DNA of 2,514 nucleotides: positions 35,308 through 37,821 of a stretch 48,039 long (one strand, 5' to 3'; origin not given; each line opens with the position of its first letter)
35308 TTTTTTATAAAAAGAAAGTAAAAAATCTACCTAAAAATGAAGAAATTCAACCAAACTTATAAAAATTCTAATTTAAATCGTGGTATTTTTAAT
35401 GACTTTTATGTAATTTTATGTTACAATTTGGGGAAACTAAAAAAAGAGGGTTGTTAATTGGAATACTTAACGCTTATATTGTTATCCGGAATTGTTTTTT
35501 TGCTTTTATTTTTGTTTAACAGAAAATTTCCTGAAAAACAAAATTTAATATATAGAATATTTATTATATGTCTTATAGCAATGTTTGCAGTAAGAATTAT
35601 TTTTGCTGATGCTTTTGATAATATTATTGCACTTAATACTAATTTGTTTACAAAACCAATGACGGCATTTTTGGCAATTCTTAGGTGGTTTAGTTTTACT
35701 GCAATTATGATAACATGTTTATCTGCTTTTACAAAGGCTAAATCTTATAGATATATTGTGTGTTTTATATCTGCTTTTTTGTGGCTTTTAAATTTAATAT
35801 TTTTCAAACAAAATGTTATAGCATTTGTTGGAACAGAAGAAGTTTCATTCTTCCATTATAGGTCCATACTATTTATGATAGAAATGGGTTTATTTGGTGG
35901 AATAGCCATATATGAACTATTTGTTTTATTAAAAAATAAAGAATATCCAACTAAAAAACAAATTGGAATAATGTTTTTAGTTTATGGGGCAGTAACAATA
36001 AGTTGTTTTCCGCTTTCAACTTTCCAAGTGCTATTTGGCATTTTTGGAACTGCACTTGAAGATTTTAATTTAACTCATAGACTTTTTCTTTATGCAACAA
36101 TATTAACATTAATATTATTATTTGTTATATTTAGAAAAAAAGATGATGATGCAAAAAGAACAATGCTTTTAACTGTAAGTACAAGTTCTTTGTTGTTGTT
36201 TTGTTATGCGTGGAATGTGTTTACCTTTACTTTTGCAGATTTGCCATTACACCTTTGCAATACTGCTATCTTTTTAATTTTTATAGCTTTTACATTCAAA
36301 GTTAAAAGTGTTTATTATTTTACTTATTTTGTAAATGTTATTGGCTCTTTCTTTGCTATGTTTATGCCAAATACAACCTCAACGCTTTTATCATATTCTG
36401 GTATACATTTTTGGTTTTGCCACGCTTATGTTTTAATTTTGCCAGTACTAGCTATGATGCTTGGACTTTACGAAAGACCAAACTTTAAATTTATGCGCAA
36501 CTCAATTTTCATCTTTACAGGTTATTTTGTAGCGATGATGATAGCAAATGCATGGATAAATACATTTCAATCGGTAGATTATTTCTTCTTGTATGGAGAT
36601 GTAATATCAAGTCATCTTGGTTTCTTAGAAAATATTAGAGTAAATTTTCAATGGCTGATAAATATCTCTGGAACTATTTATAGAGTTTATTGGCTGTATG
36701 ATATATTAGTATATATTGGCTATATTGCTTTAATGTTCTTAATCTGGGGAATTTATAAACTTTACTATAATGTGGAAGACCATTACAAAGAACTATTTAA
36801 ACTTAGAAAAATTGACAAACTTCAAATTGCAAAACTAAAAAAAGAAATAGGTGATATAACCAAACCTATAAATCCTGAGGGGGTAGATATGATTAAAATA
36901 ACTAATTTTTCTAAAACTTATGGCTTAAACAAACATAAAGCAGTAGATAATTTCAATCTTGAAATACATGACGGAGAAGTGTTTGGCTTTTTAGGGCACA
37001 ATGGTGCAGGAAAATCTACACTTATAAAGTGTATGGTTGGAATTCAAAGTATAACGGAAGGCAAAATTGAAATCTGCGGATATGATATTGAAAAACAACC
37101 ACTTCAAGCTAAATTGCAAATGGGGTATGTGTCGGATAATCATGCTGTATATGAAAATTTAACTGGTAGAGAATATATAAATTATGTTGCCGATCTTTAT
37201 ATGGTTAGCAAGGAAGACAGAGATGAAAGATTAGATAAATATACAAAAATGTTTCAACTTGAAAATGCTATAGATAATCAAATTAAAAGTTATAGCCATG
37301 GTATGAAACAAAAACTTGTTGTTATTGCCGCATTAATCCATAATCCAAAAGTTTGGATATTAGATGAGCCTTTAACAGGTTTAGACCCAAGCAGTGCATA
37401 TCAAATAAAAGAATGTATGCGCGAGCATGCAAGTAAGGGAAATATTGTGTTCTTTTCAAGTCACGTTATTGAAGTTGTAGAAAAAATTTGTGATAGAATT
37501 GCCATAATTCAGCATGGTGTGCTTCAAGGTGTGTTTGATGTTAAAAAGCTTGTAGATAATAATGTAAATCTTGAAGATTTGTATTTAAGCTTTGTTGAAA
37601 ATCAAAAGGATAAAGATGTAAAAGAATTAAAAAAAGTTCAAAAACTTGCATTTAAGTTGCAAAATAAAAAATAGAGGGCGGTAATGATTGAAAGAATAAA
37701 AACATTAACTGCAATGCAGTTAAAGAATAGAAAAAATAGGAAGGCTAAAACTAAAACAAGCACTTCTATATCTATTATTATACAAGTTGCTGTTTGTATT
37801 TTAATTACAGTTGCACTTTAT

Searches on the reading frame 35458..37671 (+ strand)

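Call 74: search_protein_families(library=pfam, proteins=[window:35458-37671:+], max_evalue=0.00001)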
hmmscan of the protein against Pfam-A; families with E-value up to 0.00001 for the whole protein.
window:35458-37671:+ (738 aa): 3 families
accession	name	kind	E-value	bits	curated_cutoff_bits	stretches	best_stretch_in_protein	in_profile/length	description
PF00005.33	ABC_tran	-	7.9e-28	98.2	25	1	497-639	2-136/137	ABC transporter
PF14808.11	TMEM164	-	7.5e-22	78.4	25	1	204-404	3-194/217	TMEM164 family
PF13304.12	AAA_21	-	6e-09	36.8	27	0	591-669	216-298/304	AAA domain, putative AbiEii toxin, Type IV TA system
